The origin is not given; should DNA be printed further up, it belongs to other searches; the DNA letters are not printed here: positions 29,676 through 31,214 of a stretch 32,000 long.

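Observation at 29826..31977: Candidate uncharacterised system: membrane protein, TPR protein and a Vps4/spastin-like TPR(MIT)-linker-AAA unfoldase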

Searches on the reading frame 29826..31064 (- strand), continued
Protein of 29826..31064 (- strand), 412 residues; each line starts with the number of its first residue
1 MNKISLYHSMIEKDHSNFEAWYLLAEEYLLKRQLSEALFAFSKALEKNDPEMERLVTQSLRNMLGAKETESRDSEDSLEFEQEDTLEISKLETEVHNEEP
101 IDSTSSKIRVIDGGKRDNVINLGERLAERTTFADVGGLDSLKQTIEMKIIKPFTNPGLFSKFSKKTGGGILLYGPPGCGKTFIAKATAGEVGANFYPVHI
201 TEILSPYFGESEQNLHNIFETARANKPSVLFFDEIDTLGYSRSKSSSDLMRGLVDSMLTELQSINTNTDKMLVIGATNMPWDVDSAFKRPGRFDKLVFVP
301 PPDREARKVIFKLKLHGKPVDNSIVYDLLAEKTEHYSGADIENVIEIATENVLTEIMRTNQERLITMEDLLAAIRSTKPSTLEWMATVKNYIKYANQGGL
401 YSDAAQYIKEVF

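Call 18: find_encoding_contigs(protein=P0001, flank=10000, max_places=2)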
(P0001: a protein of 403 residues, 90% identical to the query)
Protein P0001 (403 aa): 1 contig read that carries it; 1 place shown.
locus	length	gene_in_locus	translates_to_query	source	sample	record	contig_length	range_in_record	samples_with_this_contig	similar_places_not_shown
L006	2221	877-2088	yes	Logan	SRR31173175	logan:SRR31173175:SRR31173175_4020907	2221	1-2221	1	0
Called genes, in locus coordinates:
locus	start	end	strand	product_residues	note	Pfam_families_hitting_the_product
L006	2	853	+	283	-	?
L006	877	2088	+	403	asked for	PF00004:AAA, PF17862:AAA_lid_3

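Call 19: find_encoding_contigs(protein=P0004, flank=10000, max_places=2)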
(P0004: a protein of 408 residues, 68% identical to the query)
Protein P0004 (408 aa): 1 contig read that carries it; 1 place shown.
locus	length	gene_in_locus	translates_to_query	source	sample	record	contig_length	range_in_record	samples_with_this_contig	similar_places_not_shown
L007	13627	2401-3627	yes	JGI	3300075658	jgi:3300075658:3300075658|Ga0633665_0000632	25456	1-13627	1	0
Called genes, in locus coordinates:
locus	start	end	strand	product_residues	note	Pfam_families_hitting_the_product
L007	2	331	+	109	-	?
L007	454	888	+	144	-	PF00571:CBS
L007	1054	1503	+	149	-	-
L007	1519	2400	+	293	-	PF07719:TPR_2 (faint), PF12569:NatA_aux_su (faint), PF13181:TPR_8 (faint), PF00515:TPR_1 (weak), PF13424:TPR_12 (weak), PF25063:ARM_TT21_C (weak), PF00515:TPR_1 (weak), PF14559:TPR_19 (weak), +12 more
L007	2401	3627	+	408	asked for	PF07719:TPR_2 (weak), PF13191:AAA_16 (faint), PF00004:AAA, PF17862:AAA_lid_3 (weak)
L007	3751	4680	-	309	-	PF13098:Thioredoxin_2 (faint), PF01323:DSBA, PF13743:Thioredoxin_5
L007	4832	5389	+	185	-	PF00440:TetR_N (faint)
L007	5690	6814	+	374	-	PF08240:ADH_N, PF01262:AlaDh_PNT_C (weak), PF00107:ADH_zinc_N, PF13602:ADH_zinc_N_2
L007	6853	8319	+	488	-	PF00171:Aldedh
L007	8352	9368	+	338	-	PF03401:TctC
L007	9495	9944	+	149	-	PF07331:TctB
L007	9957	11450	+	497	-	PF01970:TctA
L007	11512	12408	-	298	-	PF00126:HTH_1, PF03466:LysR_substrate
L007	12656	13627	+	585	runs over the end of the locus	PF01558:POR, PF01855:POR_N, PF17147:PFOR_II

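Call 42: search_protein_families(library=pfam, proteins=[L001:9119-10000:+], max_evalue=0.01)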
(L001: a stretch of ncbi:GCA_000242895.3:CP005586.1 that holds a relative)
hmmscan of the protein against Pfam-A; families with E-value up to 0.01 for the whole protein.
L001:9119-10000:+ (293 aa): 17 families
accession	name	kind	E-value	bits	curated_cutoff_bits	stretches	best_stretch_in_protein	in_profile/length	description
PF07719.23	TPR_2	-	1e-18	66.3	27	1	78-108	3-33/34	Tetratricopeptide repeat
PF00515.34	TPR_1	-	7.4e-16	57.7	27.8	1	79-108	4-33/34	Tetratricopeptide repeat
PF13432.12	TPR_16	-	4.9e-15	56.1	32.7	2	86-143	7-64/65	Tetratricopeptide repeat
PF14559.12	TPR_19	-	2e-13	50.9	25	2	22-74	5-57/68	Tetratricopeptide repeat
PF13428.12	TPR_14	-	2.4e-13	49.7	23.5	0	115-146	6-37/44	Tetratricopeptide repeat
PF13181.12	TPR_8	-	4.8e-12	45.5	25.7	1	78-108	3-33/34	Tetratricopeptide repeat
PF13424.12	TPR_12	-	3.9e-08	33.8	30.1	1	43-105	4-74/77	Tetratricopeptide repeat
PF13431.12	TPR_17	-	9e-08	32.2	24.4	0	98-124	1-27/34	Tetratricopeptide repeat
PF23914.1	TPR_CcmH_CycH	-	4e-07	30.4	42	1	80-171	54-148/158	Cytochrome c-type biogenesis protein H TPR domain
PF13414.12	TPR_11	-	9.8e-07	28.8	26.8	1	90-123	8-41/42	TPR repeat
PF13374.12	TPR_10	-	1.9e-06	28.1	27.5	0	77-105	3-31/42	Tetratricopeptide repeat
PF13176.12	TPR_7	-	1e-05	25.7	27.9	0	80-107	3-30/36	Tetratricopeptide repeat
PF25063.1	ARM_TT21_C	-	2.4e-05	24.8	35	1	43-152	96-206/209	Tetratricopeptide repeat protein 21 C-terminal ARM domain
PF12895.13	ANAPC3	-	8.8e-05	23.1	27.2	1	23-101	4-81/82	Anaphase-promoting complex, cyclosome, subunit 3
PF25062.1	ARM_TT21_N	-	0.00017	21.8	40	0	74-139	98-165/222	Tetratricopeptide repeat protein 21 N-terminal ARM repeat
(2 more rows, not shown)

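Call 45: search_dna_similar(query=window:29826-31064:-, collection=plasmids, mode=protein, max_evalue=1e-20, max_rows=15)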
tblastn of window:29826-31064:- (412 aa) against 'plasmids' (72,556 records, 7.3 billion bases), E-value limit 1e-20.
Records with a match: 581; places in all: 695; records where one place covers at least 80% of the query: 3.
Best place of each record, by identity: <60% 581.
By first word of the organism name: Pseudomonas 108; Rhizobium 33; Klebsiella 24; Streptomyces 23; Escherichia 22; Clostridium 18; Halobacterium 14; Paracoccus 12; Burkholderia 12; Natrinema 11; and 136 more.
By predicted mobility (MOB-suite, as given by PLSDB): non-mobilizable 439; conjugative 106; mobilizable 36.
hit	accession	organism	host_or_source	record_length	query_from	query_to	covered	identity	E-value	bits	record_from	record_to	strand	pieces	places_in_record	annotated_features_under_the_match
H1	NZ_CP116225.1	Actinomyces oris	Homo sapiens,Cell culture,oral cavity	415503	117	409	71%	44.1%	2e-74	259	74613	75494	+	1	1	AAA family ATPase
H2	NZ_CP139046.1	Streptomyces sp. KN37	whole organism,Kanas soil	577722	129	407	68%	45.4%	1e-75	263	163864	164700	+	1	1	ATP-binding protein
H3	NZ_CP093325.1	Bacillus sp. N5-665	whole organism,peat soil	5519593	107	410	74%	41.4%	1e-74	260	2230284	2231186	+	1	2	none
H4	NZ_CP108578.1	Streptomyces goshikiensis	-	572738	132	410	68%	45.0%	2e-76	265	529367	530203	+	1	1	ATP-binding protein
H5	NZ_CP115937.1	Streptomyces goshikiensis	microorganism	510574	132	410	68%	45.0%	2e-76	265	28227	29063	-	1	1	ATP-binding protein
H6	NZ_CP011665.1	Streptomyces sp. Mg1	-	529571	132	410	68%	45.0%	2e-76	265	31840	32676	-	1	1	ATP-binding protein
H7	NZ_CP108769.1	Streptomyces goshikiensis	-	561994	132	410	68%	45.0%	2e-76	265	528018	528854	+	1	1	ATP-binding protein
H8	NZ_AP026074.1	Streptomyces nigrescens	-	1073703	132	410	68%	44.6%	3e-76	265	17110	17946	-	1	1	none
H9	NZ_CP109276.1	Streptomyces anthocyanicus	-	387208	132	407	67%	45.1%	3e-77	267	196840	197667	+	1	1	ATP-binding protein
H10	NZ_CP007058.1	Halostagnicola larsenii XH-48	-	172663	38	410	91%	33.2%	7e-44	171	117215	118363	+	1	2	CDC48 family AAA ATPase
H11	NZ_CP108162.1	Streptomyces sp. NBC_00158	-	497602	132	410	68%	44.3%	1e-75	263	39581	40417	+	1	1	ATP-binding protein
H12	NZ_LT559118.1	Nonomuraea gerenzanensis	-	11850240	130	409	68%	44.0%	2e-77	268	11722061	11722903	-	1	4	none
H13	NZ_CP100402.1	Halorussus aquaticus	cell culture,saline soil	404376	131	405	67%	39.9%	3e-47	181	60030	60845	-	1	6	CDC48 family AAA ATPase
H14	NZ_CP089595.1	Halobacterium zhouii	cell culture,sediment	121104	52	400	85%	30.8%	4e-40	159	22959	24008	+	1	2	CDC48 family AAA ATPase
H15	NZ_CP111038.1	Haladaptatus caseinilyticus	cell culture,sediment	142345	64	397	81%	30.6%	3e-30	130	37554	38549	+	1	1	ATP-binding protein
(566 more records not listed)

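Call 46: search_dna_similar(query=window:29826-31064:-, collection=phages, mode=protein, max_evalue=1e-20, max_rows=15)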
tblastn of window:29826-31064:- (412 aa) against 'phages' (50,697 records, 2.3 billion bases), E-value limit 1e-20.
Records with a match: 27; places in all: 27; records where one place covers at least 80% of the query: 0.
Best place of each record, by identity: <60% 27.
By first word of the organism name: Pseudomonas 12; Listeria 4; Salmonella 2; Enterococcus 2; Staphylococcus 2; Acinetobacter 2; Acidianus 2; Microcystis 1.
By host as written in the record: - 6; Pseudomonas aeruginosa PAO1 5; Listeria monocytogenes 4; Pseudomonas aeruginosa 4; Staphylococcus aureus 2; Acidianus sp. CHAS 2; Salmonella enterica subsp. enterica serovar Kentucky 1; Homo sapiens 1; and 2 more.
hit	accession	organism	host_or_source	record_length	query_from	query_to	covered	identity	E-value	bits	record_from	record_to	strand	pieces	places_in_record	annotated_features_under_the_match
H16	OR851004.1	Salmonella phage S.Kent 1-2-1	Salmonella enterica subsp. enterica ...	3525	108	345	58%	32.7%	6e-35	142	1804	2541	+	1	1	record has no annotation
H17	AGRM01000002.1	Salmonella enterica subsp. houtenae str. ATCC BAA-1581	Homo sapiens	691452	108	345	58%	32.7%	8e-35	142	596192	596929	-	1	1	ATP-dependent metalloprotease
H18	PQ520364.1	Enterococcus phage IME_EF3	-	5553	119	345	55%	32.9%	1e-37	150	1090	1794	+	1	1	record has no annotation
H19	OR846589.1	Enterococcus phage Efs 1-1-1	Enterococcus faecalis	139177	119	345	55%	32.9%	2e-37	150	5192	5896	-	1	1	record has no annotation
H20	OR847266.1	Listeria phage LM 4-11-1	Listeria monocytogenes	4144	119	345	55%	32.9%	2e-37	150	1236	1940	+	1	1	record has no annotation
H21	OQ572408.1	Pseudomonas phage Y6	Pseudomonas aeruginosa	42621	129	349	54%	33.0%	1e-34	142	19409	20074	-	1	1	record has no annotation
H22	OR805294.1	Pseudomonas phage Ettore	Pseudomonas aeruginosa PAO1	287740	169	401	57%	30.9%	9e-24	109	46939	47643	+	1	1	hypothetical protein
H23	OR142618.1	Pseudomonas phage Callisto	Pseudomonas aeruginosa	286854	169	401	57%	30.9%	1e-23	109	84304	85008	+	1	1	ftsH: ATP-dependent zinc metalloprotease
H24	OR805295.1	Pseudomonas phage Paride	Pseudomonas aeruginosa PAO1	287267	169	401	57%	30.9%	1e-23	109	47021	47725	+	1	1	hypothetical protein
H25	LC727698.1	Pseudomonas phage sp. 30-3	Pseudomonas aeruginosa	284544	169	401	57%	30.9%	1e-23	109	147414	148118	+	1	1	ftsH: ATP-dependent zinc metalloprotease FtsH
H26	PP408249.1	Pseudomonas phage vB_Pa-PAC2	Pseudomonas aeruginosa PAO1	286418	169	401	57%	30.9%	1e-23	109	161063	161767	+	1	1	cell division-associated ATP-dependent zinc metalloprotease FtsH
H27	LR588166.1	Pseudomonas phage vB_PaeM_MIJ3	-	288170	169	401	57%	30.9%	1e-23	109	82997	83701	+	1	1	ftsH: ATP-dependent zinc metalloprotease FtsH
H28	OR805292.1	Pseudomonas phage Cassandra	Pseudomonas aeruginosa PAO1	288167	169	401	57%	30.9%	1e-23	109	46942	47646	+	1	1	hypothetical protein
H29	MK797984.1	Pseudomonas phage vB_PaeM_PA5oct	-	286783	169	401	57%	30.9%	1e-23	109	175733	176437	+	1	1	cell division protein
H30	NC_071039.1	Pseudomonas phage vB_PaeM_PA5oct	-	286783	169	401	57%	30.9%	1e-23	109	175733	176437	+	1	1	cell division protein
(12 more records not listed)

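Call 47: get_annotated_region(hit=H4, flank=6000)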
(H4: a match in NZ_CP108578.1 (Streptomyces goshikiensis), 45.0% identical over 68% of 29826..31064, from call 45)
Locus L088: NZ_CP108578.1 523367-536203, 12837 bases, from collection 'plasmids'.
description: Streptomyces goshikiensis strain NBC_01191 plasmid unnamed1, complete sequence
organism: Streptomyces goshikiensis (NCBI taxid 1942)
taxonomy: Bacteria; Actinomycetota; Actinomycetes; Kitasatosporales; Streptomycetaceae; Streptomyces; Streptomyces goshikiensis
host: -; source: -; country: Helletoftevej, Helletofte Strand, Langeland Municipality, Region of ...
typing (MOB-suite, as given by PLSDB): non-mobilizable
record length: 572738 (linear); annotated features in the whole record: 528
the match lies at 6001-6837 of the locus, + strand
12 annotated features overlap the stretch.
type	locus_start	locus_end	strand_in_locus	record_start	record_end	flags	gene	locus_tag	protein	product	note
CDS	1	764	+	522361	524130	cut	-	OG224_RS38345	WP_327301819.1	CocE/NonD family hydrolase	GO:0008152 - metabolic process [Evidence IEA]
CDS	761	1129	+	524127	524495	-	-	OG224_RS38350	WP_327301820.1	nitrile hydratase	-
CDS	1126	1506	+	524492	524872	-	-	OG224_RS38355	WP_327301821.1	hypothetical protein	-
CDS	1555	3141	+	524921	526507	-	mdlC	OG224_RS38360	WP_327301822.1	benzoylformate decarboxylase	-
CDS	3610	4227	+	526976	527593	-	-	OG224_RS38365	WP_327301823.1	TOPRIM nucleotidyl transferase/hydrolase domain-containing protein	-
CDS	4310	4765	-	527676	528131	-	-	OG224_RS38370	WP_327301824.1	ASCH domain-containing protein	-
CDS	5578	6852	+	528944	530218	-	-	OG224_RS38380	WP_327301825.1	ATP-binding protein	-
CDS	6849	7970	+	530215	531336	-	-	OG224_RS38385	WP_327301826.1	hypothetical protein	-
CDS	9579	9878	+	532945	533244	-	-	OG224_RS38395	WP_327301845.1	DNA/RNA non-specific endonuclease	-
CDS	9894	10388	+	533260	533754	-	-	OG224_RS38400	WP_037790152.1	hypothetical protein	-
CDS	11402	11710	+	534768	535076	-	-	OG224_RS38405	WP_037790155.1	hypothetical protein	-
CDS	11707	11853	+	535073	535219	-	-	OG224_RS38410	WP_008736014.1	hypothetical protein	-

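Call 48: get_annotated_region(hit=H3, flank=6000)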
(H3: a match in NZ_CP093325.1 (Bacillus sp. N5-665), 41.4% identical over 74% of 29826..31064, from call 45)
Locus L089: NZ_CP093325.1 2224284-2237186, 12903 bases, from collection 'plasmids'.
description: Bacillus sp. N5-665 strain N5/665 plasmid p1, complete sequence
organism: Bacillus sp. N5-665 (NCBI taxid 2925318)
taxonomy: Bacteria; Bacillota; Bacilli; Bacillales; Bacillaceae; Bacillus; Bacillus sp. N5-665
host: -; source: whole organism,peat soil; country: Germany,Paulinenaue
typing (MOB-suite, as given by PLSDB): non-mobilizable
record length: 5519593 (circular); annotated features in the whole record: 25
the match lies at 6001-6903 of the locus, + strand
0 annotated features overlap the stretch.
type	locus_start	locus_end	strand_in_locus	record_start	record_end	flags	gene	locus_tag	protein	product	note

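Call 81: list_cluster_members(proteins=[P0068])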
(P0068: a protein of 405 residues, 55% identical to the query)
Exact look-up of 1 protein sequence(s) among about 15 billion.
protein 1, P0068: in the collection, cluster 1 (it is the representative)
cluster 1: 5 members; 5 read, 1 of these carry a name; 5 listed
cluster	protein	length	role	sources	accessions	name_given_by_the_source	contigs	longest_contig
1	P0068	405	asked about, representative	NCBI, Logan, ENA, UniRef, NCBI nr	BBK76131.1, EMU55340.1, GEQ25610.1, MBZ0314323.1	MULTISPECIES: ATP-binding protein [Clostridium] | ATP-binding protein n=1 Tax=Clostridium butyricum TaxID=1492 RepID=A0AAP9UEX2_CLOBU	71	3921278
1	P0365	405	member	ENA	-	-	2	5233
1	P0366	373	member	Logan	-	-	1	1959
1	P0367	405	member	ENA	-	-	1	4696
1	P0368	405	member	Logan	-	-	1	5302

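Call 87: search_protein_families(library=phrogs, proteins=[window:29826-31064:-, L001:9119-10000:+], max_evalue=0.01)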
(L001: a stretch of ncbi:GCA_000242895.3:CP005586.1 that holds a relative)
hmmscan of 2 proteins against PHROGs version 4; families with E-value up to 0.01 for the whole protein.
window:29826-31064:- (412 aa): 21 families
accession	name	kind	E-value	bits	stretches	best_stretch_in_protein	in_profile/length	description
phrog_3757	-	unknown function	5.7e-44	152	1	161-379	120-329/367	-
phrog_30773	-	unknown function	8e-42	144.4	1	129-373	159-400/666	-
phrog_9172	-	unknown function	6.4e-34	118.6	1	164-345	104-293/509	-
phrog_10401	-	other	1.6e-31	110.7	1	165-325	458-614/667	ATPase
phrog_8638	-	unknown function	1e-30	107.9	1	124-379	265-515/568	-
phrog_7485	-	unknown function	1.1e-12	48.6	1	169-303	229-363/430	-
phrog_10440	-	unknown function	1.4e-09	38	1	168-323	233-374/483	-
phrog_4339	-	unknown function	2.6e-09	37.7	1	47-291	203-423/552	-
phrog_168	-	DNA, RNA and nucleotide metabolism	6.7e-09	36.9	1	163-240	37-114/314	clamp loader of DNA polymerase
phrog_14322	-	unknown function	9.2e-07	29.4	1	150-299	206-349/398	-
phrog_50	-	DNA, RNA and nucleotide metabolism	2.7e-06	27.7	1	161-241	362-448/570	DnaC-like helicase loader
phrog_4871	-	other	5.4e-06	26.1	1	158-311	204-365/764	ATP-dependent protease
phrog_29662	-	other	0.00011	22.1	1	164-348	346-520/548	ATP-dependent protease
phrog_3277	-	DNA, RNA and nucleotide metabolism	0.00022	22.1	1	163-259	6-109/168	DnaC-like helicase loader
phrog_5846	-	DNA, RNA and nucleotide metabolism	0.00022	21.6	1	163-238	33-106/380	clamp loader of DNA polymerase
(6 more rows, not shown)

L001:9119-10000:+ (293 aa): 2 families
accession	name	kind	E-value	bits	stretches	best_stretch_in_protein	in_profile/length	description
phrog_7590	-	unknown function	3.7e-11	44.2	1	82-175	61-154/234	-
phrog_24039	-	unknown function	1.6e-05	24.5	1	86-161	594-670/780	-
